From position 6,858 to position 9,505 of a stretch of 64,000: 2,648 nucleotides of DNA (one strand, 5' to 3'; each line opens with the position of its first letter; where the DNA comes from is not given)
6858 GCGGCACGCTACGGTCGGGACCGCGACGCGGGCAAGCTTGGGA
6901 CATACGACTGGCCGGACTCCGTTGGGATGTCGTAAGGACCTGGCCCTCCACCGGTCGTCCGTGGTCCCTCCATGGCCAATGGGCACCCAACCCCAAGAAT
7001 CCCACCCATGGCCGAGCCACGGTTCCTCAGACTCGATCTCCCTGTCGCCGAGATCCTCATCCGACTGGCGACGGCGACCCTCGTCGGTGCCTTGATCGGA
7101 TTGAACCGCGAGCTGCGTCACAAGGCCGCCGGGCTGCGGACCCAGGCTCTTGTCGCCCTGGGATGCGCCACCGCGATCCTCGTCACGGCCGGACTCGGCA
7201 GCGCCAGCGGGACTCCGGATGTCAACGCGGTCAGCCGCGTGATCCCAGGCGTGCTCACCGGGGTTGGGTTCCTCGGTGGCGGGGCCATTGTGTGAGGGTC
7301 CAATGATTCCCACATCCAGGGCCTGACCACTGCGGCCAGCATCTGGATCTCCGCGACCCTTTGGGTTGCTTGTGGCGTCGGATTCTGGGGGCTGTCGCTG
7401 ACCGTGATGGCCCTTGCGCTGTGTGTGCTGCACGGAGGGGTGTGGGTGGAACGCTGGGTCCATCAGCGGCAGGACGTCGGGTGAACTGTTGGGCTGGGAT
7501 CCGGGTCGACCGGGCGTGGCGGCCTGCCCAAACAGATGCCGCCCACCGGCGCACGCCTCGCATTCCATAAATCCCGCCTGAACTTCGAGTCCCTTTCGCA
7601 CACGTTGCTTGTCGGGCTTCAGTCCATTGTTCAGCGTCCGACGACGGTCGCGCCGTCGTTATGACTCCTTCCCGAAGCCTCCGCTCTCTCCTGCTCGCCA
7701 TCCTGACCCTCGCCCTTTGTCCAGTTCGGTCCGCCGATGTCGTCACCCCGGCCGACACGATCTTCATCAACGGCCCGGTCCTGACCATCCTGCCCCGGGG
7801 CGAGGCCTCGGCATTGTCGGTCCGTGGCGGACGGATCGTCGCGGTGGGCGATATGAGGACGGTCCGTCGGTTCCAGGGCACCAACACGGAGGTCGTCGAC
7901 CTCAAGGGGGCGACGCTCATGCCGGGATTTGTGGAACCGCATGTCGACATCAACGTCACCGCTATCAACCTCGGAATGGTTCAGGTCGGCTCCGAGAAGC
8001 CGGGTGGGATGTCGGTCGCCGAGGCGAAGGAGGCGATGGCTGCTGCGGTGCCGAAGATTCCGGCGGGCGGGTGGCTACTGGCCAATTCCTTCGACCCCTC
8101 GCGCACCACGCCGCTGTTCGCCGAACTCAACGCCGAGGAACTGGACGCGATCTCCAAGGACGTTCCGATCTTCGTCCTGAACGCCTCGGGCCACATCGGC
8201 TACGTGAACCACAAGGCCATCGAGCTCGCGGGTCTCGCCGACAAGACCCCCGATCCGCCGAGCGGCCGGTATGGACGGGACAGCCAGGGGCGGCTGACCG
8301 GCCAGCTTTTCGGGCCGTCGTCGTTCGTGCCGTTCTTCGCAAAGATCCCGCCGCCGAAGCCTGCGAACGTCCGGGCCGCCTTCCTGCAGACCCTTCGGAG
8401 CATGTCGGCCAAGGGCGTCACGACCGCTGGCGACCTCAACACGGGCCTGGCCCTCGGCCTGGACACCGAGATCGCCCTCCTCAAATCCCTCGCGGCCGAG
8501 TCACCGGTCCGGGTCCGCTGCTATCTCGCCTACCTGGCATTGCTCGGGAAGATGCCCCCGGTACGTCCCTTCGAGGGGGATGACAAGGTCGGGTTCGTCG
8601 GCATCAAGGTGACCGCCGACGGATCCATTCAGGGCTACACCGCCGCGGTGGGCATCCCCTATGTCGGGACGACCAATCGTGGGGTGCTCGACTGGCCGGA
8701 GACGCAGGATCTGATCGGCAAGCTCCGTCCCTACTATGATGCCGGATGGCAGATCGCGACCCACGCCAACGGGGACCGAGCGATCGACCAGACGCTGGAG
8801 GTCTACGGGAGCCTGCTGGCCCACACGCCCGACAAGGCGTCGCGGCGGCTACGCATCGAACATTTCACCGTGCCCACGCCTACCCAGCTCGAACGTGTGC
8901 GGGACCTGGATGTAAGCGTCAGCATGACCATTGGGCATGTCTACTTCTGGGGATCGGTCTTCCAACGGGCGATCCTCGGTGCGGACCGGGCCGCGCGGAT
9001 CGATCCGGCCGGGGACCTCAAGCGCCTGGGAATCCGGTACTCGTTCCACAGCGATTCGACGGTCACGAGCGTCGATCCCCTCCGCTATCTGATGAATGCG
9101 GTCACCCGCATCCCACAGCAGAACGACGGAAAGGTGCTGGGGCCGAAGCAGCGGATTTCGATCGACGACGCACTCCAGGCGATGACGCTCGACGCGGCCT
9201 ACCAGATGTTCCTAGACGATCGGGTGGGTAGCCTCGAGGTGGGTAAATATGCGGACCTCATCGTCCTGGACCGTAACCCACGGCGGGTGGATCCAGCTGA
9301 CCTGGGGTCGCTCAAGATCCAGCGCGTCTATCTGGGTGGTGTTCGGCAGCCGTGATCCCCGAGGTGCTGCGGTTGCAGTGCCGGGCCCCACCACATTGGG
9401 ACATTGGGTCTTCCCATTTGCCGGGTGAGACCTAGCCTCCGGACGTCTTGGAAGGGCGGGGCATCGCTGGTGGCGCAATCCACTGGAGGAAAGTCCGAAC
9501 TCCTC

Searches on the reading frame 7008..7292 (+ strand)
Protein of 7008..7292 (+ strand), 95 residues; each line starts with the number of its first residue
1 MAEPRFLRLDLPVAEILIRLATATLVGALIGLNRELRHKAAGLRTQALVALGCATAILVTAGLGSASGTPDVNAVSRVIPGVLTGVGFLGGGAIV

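Call 26: search_protein_families(library=pfam, proteins=[window:7008-7292:+], max_evalue=0.01)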
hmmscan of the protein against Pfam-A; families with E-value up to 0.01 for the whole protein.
window:7008-7292:+ (95 aa): 1 family
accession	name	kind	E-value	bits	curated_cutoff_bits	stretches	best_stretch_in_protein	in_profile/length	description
PF02308.21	MgtC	-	1.9e-16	61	31.4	1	20-95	1-66/121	MgtC family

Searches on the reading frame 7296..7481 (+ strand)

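Call 26: search_protein_families(library=pfam, proteins=[window:7296-7481:+], max_evalue=0.01)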
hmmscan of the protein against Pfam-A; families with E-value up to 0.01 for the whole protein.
window:7296-7481:+ (62 aa): 1 family
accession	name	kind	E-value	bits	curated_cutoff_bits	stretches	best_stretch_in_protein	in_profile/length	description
PF02308.21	MgtC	-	2.5e-08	34.7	31.4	1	4-53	71-120/121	MgtC family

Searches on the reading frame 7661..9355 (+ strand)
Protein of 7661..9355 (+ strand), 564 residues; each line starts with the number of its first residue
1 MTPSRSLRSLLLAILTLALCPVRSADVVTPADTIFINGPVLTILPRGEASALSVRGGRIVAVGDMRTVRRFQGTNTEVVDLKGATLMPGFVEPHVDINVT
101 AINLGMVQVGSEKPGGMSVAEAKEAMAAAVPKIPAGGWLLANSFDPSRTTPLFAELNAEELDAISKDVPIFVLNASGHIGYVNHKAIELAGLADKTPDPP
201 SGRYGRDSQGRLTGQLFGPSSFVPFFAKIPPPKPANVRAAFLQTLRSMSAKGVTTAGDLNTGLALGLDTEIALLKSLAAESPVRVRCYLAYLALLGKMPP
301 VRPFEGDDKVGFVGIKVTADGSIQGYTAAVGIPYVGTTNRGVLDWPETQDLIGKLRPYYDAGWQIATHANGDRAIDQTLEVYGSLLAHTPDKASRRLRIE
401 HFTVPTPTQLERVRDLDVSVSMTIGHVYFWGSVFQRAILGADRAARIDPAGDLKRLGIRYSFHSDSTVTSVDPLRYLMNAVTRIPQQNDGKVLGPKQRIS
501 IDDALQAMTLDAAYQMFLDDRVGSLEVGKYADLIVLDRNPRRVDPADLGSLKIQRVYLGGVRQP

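Call 20: find_encoding_contigs(protein=window:7661-9355:+, flank=10000, max_places=1)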
Protein window:7661-9355:+ (564 aa): 23 contigs read that carry it; 1 place shown.
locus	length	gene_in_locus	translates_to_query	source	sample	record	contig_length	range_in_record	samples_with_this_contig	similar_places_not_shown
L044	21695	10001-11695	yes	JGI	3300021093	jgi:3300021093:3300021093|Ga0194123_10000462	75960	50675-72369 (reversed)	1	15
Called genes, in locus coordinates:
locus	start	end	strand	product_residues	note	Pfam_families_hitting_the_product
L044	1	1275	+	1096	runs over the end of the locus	PF00512:HisKA, PF02518:HATPase_c, PF00072:Response_reg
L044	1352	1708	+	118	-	PF00462:Glutaredoxin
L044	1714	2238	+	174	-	PF00583:Acetyltransf_1, PF13508:Acetyltransf_7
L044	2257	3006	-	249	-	-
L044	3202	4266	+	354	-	PF04055:Radical_SAM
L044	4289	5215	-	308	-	PF00248:Aldo_ket_red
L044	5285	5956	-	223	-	PF00702:Hydrolase, PF13419:HAD_2, PF13242:Hydrolase_like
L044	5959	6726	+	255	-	-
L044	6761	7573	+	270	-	PF00691:OmpA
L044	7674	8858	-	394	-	-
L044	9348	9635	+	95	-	PF02308:MgtC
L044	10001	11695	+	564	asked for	PF07969:Amidohydro_3, PF01979:Amidohydro_1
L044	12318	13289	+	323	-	PF01073:3Beta_HSD, PF01370:Epimerase, PF02719:Polysacc_synt_2, PF04321:RmlD_sub_bind (weak), PF07993:NAD_binding_4, PF13460:NAD_binding_10, PF16363:GDP_Man_Dehyd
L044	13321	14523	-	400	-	PF04055:Radical_SAM, PF06968:BATS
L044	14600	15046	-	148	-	PF04134:DCC1-like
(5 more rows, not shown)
